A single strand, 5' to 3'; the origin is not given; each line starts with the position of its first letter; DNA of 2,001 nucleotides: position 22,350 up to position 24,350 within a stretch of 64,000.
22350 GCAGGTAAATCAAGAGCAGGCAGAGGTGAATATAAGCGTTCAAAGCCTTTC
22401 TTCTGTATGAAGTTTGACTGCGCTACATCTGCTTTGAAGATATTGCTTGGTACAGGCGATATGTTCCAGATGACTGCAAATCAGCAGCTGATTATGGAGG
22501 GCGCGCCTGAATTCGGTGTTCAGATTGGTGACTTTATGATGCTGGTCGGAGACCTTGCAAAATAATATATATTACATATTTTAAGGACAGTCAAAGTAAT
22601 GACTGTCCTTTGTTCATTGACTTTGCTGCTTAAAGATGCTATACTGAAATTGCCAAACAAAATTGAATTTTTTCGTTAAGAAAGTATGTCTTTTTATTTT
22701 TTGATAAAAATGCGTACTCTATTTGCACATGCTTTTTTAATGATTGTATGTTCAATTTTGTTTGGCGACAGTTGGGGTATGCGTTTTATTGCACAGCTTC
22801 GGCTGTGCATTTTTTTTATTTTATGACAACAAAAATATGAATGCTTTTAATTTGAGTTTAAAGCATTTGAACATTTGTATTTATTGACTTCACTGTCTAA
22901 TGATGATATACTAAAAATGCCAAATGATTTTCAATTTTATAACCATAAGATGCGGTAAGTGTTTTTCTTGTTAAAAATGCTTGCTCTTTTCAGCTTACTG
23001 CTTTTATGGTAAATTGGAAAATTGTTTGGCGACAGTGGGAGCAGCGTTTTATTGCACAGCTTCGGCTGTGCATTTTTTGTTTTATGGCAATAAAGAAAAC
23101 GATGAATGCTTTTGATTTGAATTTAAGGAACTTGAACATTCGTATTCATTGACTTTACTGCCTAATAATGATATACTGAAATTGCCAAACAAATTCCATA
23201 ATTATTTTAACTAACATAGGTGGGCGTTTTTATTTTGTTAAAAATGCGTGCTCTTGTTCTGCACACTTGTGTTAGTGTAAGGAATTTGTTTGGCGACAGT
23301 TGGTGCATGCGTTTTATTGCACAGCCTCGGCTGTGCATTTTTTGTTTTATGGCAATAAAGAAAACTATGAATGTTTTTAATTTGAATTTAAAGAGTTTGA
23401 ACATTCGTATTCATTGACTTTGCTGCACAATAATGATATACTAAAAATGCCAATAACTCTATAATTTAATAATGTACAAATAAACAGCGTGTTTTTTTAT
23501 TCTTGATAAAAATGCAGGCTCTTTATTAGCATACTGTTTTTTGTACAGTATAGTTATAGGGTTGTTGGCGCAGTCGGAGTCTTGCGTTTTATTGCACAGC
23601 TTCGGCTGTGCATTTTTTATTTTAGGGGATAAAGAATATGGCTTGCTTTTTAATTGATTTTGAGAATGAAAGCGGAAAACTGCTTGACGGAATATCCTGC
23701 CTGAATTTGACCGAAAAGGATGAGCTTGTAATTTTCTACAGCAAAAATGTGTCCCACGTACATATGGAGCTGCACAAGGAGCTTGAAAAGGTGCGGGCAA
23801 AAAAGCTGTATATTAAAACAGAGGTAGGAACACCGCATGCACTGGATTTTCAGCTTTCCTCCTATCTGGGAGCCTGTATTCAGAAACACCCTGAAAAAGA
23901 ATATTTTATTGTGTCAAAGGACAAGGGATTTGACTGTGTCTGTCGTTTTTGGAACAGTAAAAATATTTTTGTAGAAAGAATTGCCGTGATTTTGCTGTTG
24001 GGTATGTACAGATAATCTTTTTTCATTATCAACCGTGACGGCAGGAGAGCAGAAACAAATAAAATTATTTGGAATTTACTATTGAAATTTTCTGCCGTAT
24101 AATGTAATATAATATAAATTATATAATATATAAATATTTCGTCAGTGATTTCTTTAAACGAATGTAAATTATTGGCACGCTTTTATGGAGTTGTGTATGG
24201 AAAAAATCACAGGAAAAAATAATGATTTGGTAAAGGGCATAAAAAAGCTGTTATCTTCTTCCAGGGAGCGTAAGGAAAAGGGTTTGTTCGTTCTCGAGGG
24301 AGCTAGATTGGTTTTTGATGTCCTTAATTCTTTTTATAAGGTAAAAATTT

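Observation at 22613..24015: Four autonomous promoter / structured-RNA / terminator modules in tandem, feeding a promoter-less NYN/PIN-like RNase gene (type III TA-like layout at a new scale)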

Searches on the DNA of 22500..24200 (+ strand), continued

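Call 74: search_with_rna_model(model_id=R1, sources=[window, L001, L002, L004, L006, L011, L012, L016, L017, L018, L021, L022, L023, L026, L028, L029, L030, L034, L035, L036, L040, L076, L077, L078, L079, L081, L082, L083, L084, L085, L086, L087, L088, L089, L091, L092, L093, L094, L095, L096, L097, L098, L099, L100, L101, L102, L105, L106, L107, L108, L109, L110, L111, L112, L113, L114, L115, L118, L122, L124, L125, L126, L127, L128, L129, L130, L131, L132, L133, L134, L135, L136, L137, L138, L139, L141, L144, L145, L146, L147, L148, L149, L150, L151, L152, L154, L155, L156, L157, L158, L159, L160, L161, L162, L163, L164, L165, L168, L169, L170], max_evalue=0.00001, make_alignment=true)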
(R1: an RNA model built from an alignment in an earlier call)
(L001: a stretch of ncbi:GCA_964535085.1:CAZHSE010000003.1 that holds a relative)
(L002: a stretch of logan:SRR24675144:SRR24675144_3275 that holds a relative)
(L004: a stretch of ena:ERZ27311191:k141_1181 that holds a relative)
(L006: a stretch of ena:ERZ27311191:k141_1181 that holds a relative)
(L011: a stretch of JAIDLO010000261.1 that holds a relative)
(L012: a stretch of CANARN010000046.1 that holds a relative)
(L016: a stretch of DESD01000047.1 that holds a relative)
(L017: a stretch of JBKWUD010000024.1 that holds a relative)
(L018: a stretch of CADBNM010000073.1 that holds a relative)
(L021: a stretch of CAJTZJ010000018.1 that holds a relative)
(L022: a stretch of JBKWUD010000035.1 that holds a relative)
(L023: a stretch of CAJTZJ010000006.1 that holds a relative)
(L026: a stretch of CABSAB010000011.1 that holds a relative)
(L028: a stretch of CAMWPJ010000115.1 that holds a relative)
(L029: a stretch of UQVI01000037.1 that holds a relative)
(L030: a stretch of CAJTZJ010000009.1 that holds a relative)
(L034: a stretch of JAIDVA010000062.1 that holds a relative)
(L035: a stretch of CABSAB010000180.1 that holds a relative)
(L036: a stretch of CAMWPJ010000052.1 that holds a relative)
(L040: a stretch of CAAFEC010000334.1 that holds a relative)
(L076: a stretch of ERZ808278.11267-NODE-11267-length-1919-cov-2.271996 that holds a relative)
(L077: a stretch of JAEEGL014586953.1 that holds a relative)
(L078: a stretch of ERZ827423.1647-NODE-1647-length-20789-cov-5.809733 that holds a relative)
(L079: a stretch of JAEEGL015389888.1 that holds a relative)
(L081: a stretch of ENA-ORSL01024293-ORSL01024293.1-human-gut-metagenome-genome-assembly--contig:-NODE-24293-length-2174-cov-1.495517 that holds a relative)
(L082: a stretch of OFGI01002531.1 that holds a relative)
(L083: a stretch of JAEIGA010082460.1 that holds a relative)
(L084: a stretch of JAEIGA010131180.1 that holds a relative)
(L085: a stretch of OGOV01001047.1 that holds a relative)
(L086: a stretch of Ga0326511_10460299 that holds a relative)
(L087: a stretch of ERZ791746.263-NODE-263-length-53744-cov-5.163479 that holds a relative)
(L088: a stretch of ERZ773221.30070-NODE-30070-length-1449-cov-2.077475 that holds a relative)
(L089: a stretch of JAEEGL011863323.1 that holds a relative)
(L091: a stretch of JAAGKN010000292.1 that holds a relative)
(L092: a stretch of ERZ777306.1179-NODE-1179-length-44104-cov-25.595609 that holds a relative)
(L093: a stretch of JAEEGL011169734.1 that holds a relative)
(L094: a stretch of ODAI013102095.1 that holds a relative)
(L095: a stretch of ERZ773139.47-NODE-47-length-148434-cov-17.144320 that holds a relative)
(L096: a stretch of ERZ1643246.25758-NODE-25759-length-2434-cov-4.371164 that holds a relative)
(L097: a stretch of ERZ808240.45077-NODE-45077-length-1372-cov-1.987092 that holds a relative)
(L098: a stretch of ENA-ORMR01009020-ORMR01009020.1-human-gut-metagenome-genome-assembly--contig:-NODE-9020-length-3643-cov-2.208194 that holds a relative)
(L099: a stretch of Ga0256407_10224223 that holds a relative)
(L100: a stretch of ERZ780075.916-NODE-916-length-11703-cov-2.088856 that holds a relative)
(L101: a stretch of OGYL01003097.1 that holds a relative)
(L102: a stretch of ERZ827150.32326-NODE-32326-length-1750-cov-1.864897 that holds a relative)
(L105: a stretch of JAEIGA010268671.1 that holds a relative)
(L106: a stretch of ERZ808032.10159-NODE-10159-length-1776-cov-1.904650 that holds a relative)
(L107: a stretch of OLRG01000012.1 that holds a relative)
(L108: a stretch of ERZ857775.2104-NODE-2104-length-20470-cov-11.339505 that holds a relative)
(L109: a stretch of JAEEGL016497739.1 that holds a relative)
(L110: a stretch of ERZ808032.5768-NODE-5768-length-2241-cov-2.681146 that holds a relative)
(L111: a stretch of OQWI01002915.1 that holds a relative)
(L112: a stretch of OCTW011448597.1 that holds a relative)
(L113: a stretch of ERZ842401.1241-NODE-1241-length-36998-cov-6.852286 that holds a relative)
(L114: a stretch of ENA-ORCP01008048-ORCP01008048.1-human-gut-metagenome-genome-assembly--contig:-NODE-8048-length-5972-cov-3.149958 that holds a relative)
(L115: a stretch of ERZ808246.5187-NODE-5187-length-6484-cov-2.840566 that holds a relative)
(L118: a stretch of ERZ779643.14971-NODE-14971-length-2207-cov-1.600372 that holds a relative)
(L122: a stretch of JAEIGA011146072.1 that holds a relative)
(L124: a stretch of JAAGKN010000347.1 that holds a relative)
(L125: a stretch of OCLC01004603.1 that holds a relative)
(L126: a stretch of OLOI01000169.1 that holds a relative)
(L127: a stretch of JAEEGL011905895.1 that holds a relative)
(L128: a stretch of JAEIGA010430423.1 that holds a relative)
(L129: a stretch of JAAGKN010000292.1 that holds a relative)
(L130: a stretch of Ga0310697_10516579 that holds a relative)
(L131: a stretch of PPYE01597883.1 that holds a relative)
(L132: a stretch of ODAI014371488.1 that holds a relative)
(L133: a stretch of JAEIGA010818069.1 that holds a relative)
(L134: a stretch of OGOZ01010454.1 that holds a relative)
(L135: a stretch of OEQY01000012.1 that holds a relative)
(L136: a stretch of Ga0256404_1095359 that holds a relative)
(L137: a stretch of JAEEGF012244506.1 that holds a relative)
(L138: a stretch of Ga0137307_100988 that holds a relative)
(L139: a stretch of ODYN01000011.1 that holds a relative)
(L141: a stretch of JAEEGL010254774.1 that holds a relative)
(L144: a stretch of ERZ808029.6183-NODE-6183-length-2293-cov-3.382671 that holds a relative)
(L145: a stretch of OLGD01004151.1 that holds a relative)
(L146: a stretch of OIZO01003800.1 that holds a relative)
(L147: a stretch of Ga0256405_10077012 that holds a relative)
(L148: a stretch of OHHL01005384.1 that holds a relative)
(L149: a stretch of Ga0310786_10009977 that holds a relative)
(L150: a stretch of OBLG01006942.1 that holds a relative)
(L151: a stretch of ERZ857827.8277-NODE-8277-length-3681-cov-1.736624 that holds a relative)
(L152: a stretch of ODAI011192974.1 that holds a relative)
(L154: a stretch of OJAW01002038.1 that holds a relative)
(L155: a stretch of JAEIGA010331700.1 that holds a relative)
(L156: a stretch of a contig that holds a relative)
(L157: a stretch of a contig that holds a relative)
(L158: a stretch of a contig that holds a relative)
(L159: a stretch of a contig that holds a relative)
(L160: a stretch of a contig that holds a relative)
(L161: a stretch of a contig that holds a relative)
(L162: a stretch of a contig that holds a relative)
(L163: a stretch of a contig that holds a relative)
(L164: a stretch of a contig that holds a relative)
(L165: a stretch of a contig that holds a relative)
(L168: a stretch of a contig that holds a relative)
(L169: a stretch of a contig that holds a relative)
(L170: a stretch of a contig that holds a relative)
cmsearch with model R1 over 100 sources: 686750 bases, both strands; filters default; matches with E-value up to 0.00001: 109.
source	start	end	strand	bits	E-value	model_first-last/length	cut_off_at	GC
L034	374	545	-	155.6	2e-28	1-168/168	no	0.35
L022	296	459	+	155.4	2.2e-28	1-168/168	no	0.34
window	22650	22819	+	155.4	2.2e-28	1-168/168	no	0.31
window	23182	23347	+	153.4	5.7e-28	1-168/168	no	0.37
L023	1270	1443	+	151.4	1.5e-27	1-168/168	no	0.34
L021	7455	7620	+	150.6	2.2e-27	1-168/168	no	0.36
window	22917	23082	+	148.3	6.5e-27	1-168/168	no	0.36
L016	495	657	-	148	7.5e-27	1-168/168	no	0.38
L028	5626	5788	-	147.3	1e-26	1-168/168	no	0.34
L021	7226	7392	+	147.2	1.1e-26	1-168/168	no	0.35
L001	5829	5986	+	144.2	4.5e-26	1-168/168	no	0.35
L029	319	477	+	142.5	1e-25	1-168/168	no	0.33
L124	5194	5352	-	142.5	1e-25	1-168/168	no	0.33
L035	810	978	-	142.3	1.1e-25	1-168/168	no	0.4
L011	1660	1824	+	142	1.3e-25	1-168/168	no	0.35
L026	967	1132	-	141.7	1.5e-25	1-168/168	no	0.38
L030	2483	2646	+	141.2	1.8e-25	1-168/168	no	0.38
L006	5818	5983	+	140.3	2.8e-25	1-168/168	no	0.31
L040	332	494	+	136.2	2e-24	1-168/168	no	0.33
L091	6004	6165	+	135.5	2.8e-24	1-168/168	no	0.35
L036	5453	5635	-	135.1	3.3e-24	1-168/168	no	0.3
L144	31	205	+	135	3.5e-24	1-168/168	no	0.32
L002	5809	5982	+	134.3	4.8e-24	1-168/168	no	0.31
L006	5586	5757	+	133.2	8.1e-24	1-168/168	no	0.35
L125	1523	1694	-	132.9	9.2e-24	1-168/168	no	0.35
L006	5359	5525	+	129.7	4.1e-23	1-168/168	no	0.33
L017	4454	4620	+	126.1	2.3e-22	1-168/168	no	0.38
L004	5811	5983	+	120.8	2.8e-21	1-168/168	no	0.31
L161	411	578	+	116.3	2.4e-20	1-168/168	no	0.38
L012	1104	1282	+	115.6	3.3e-20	1-168/168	no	0.27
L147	508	676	+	114.5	5.5e-20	1-168/168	no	0.33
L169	8571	8728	-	114.5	5.5e-20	1-168/168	no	0.36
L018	6932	7094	-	112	1.8e-19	1-168/168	no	0.33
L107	2404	2577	-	109.5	5.7e-19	1-168/168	no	0.37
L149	690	868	-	108.9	7.5e-19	1-168/168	no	0.35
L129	6195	6375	-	107.8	1.3e-18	1-168/168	no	0.34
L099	791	969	-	106.4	2.5e-18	1-168/168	no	0.37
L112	202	375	+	106.4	2.5e-18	1-168/168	no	0.37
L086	49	235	+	106.1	2.8e-18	1-168/168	no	0.35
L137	3055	3233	-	104.9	5e-18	1-168/168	no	0.39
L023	1509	1688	+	104.7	5.5e-18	1-168/168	no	0.31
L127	12906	13074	+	104.6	5.9e-18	1-168/168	no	0.38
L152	1077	1253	-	104.4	6.4e-18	1-168/168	no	0.36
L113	7786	7968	+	103.1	1.2e-17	1-168/168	no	0.37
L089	4572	4747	+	101.2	2.9e-17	1-168/168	no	0.39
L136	1295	1472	-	100.5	4.1e-17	1-168/168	no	0.34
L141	2436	2612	+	99.2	7.4e-17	1-168/168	no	0.41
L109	1088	1256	+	92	2.2e-15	1-168/168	no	0.44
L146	3249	3424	-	90.7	4e-15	1-168/168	no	0.36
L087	4250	4413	+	89.7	6.5e-15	1-168/168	no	0.35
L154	3506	3673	-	89.5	7.1e-15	1-168/168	no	0.35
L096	1730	1898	-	84.3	8.3e-14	1-168/168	no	0.34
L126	9684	9866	-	82.3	2.1e-13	1-168/168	no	0.33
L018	1534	1718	-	81.2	3.6e-13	1-168/168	no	0.36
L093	1054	1216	+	79.3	8.9e-13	1-168/168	no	0.49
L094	9629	9793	+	76.7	3.1e-12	1-168/168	no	0.47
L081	968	1141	+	76.1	4e-12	1-168/168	no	0.34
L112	456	625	+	75.5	5.3e-12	1-168/168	no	0.35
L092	4996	5165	-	74.3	9.2e-12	1-168/168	no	0.34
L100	8372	8540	+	73.1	1.7e-11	1-168/168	no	0.33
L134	2395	2561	-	69.5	9.1e-11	1-168/168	no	0.38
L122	902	1072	-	69.4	9.2e-11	1-168/168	no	0.39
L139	950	1120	-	69.2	1e-10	1-168/168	no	0.35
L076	890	1067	+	68.5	1.4e-10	1-168/168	no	0.35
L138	9949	10142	+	66.7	3.4e-10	1-168/168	no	0.35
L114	3962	4124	-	66.5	3.8e-10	1-168/168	no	0.4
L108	2618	2810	-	66.3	4e-10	1-168/168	no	0.34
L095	1074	1256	+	65.2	6.9e-10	1-168/168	no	0.43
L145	9794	9976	+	65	7.6e-10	1-168/168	no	0.44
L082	4571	4735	-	64.8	8.4e-10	1-168/168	no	0.35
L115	4808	4967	-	64.6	8.9e-10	1-168/168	no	0.39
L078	6085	6274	-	64.3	1e-09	1-168/168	no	0.38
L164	4393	4562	+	64.3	1e-09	1-168/168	no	0.37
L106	711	873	-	64.2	1.1e-09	1-168/168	no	0.33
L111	146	337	+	64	1.2e-09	1-168/168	no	0.38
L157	919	1096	+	63.8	1.3e-09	1-168/168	no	0.3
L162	843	1006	-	62.8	2.1e-09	1-168/168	no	0.52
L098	2108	2280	+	62.8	2.1e-09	1-168/168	no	0.36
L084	314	475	+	62.4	2.6e-09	1-168/168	no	0.43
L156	5061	5223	-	61.6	3.7e-09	1-168/168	no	0.48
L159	2347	2517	-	60.8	5.5e-09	1-168/168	no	0.4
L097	1195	1354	-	60.7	5.6e-09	1-168/168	no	0.38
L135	3367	3534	-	60.6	5.9e-09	1-168/168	no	0.41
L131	6591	6764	-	59.6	9.4e-09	1-168/168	no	0.4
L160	4959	5135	+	59.6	9.7e-09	1-168/168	no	0.38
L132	520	703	+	59.1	1.2e-08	1-168/168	no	0.52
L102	1322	1478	+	58.6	1.5e-08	1-168/168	no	0.38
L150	2993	3149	-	58.6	1.5e-08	1-168/168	no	0.38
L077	193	363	+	58.3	1.8e-08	1-168/168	no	0.53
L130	285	452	-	58.2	1.8e-08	1-168/168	no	0.51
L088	524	690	-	58.2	1.9e-08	1-168/168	no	0.42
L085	6967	7135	-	57.5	2.6e-08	1-168/168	no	0.33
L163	8892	9059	-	57.1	3.1e-08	1-168/168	no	0.33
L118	898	1067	-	57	3.2e-08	1-168/168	no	0.35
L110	1403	1575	-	56.6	4e-08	1-168/168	no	0.41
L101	5032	5204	-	55.7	5.9e-08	1-168/168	no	0.39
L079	3388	3563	+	55.7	6e-08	1-168/168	no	0.52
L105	70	240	+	55.5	6.7e-08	1-168/168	no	0.39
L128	1852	2027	+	55.5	6.7e-08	1-168/168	no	0.41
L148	2067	2231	-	54.2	1.2e-07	1-168/168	no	0.41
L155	434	613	+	54.1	1.3e-07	1-168/168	no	0.41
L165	8349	8522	-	52.9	2.3e-07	1-168/168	no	0.45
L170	156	318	+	52.5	2.7e-07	1-168/168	no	0.39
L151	414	574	-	52.2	3.1e-07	1-168/168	no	0.4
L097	919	1103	-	50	9e-07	1-168/168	no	0.34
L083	1290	1464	+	49.6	1.1e-06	1-168/168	no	0.41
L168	1097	1266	-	48.7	1.7e-06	1-168/168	no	0.42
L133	1162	1337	-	46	5.8e-06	1-168/168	no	0.42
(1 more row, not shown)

Alignment A5: 109 matches aligned to the model, 296 columns, each read 5' to 3' on its own strand. Consensus structure (alignment columns), stored with it:
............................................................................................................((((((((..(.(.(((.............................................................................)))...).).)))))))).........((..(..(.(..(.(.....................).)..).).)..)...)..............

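Call 79: search_rna_families(sources=[L077, L079, L093, L130, L132, L162, L076, L088, L097, L112, L102, L121], threshold=evalue, max_evalue=0.01)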
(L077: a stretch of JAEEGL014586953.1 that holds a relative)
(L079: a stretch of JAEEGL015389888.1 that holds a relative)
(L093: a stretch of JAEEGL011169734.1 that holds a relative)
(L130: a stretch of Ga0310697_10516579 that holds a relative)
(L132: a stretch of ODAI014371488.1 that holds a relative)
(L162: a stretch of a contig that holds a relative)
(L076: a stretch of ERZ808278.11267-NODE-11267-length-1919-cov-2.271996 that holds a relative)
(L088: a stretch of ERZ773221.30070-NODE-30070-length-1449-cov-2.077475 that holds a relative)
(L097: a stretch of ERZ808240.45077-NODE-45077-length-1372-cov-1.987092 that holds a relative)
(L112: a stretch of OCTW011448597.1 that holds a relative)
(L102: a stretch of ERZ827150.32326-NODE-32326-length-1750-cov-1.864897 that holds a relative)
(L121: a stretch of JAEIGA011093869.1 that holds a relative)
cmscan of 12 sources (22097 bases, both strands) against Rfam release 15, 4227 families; matches with E-value up to 0.01: 1.
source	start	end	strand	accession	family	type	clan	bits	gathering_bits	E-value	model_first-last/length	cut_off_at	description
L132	887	958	-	RF01896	mir-142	Gene; miRNA;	-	34.2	57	0.0015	1-85/85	no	mir-142 microRNA precursor family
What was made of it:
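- On Any Rfam 15 family: Nothing relevant in 12 diverse family members (call 79).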

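Call 85: search_with_rna_model(model_id=R1, sources=[L196, L198, L200], max_evalue=0.01)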
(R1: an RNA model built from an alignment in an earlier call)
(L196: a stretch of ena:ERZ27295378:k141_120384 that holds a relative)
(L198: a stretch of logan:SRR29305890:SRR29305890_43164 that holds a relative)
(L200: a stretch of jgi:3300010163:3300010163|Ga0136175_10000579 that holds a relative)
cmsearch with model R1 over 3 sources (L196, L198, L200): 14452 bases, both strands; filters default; matches with E-value up to 0.01: 4.
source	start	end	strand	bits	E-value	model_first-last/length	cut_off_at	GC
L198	2317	2486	+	152.7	1.7e-29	1-168/168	no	0.32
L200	2320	2484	+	118.3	1.9e-22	1-168/168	no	0.36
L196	2312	2484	+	100.1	1e-18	1-168/168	no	0.29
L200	2104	2254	+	45.1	1.9e-07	1-168/168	no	0.34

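Call 95: search_dna_similar(query=window:22613-22830:+, collection=phages, mode=distant, max_evalue=0.001, max_rows=10)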
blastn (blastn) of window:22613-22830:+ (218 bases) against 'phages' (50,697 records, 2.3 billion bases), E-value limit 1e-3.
No match.

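Call 96: search_dna_similar(query=window:22613-22830:+, collection=plasmids, mode=distant, max_evalue=0.001, max_rows=10)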
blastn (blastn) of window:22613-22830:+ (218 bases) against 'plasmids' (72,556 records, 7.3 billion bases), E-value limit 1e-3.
No match.
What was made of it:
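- Tried and rejected: Phage and plasmid DNA. blastn with one unit found no match (calls 95, 96).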
